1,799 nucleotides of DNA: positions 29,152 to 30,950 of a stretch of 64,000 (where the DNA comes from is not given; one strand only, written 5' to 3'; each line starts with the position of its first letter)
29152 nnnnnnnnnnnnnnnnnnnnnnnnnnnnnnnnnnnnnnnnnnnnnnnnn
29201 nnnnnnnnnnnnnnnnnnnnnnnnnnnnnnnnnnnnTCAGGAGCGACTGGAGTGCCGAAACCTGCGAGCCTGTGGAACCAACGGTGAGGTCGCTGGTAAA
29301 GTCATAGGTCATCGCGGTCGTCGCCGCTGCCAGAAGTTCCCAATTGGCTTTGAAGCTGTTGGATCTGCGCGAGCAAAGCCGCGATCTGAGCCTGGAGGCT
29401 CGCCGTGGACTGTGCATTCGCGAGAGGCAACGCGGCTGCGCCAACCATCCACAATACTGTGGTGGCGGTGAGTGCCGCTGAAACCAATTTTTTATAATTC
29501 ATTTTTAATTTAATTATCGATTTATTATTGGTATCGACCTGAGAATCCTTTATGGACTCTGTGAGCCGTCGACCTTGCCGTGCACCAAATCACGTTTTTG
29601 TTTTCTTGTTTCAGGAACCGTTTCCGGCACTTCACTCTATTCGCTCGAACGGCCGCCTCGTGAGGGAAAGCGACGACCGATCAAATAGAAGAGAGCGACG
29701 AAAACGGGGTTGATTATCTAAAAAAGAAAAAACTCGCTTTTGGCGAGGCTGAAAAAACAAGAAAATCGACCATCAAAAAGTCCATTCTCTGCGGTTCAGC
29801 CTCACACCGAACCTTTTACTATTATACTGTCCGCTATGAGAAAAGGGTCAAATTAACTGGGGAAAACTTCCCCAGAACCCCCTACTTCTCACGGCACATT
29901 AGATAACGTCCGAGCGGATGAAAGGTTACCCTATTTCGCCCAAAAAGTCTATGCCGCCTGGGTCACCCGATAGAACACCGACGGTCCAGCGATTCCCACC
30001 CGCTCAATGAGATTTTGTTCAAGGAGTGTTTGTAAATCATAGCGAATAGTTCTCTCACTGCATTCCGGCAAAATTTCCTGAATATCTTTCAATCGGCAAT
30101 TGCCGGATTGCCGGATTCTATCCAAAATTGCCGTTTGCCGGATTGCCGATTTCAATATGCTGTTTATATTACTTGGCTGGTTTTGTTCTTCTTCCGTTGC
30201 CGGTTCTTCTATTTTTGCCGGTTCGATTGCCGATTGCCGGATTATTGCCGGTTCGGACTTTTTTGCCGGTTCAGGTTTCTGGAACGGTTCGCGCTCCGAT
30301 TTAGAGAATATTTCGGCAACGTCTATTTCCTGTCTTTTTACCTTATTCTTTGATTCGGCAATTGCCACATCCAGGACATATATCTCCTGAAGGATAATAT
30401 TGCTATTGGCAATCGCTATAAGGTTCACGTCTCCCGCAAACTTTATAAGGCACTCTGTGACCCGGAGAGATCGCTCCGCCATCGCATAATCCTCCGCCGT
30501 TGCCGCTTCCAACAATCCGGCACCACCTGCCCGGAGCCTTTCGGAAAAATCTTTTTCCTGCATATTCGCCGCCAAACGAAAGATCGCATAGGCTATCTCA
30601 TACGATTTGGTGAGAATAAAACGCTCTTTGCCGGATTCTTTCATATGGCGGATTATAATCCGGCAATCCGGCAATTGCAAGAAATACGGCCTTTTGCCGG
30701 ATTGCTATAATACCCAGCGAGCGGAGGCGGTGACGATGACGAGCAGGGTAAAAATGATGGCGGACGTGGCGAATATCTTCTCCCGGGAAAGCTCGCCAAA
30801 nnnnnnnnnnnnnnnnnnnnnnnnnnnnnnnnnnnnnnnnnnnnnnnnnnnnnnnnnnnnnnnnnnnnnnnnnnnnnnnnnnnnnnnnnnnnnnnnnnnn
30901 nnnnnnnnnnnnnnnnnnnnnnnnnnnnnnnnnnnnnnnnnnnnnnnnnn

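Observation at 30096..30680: Regulator gene saturated with TGCCGG motifs, with a 22-nt perfect inverted repeat linking its coding region to its own promoter spacer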

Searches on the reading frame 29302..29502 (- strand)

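Call 7: search_protein_families(library=pfam, proteins=[window:29302-29502:-], max_evalue=0.1)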
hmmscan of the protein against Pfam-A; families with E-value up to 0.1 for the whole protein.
window:29302-29502:- (66 aa): 4 families
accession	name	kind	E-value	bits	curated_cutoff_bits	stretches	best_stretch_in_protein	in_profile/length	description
PF14282.11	FlxA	-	0.00021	21.8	26.3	1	31-54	49-72/101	FlxA-like protein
PF19962.4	EAD9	-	0.022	14.9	25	1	35-64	10-39/62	Effector-associated domain 9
PF00312.27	Ribosomal_S15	-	0.067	13.8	31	1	30-54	12-36/81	Ribosomal protein S15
PF11336.14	DUF3138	-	0.07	12.2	27.3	1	17-54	15-48/525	Protein of unknown function (DUF3138)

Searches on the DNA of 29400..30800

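Call 59: search_rna_families(source=window, start=29400, end=30800, threshold=evalue, max_evalue=1)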
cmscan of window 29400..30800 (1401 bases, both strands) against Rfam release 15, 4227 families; matches with E-value up to 1: 1.
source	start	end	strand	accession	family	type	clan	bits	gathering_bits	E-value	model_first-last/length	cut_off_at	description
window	29827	29901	-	RF03204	mir-4510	Gene; miRNA;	-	18.7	60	0.59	1-72/72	no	mir-4510 microRNA precursor family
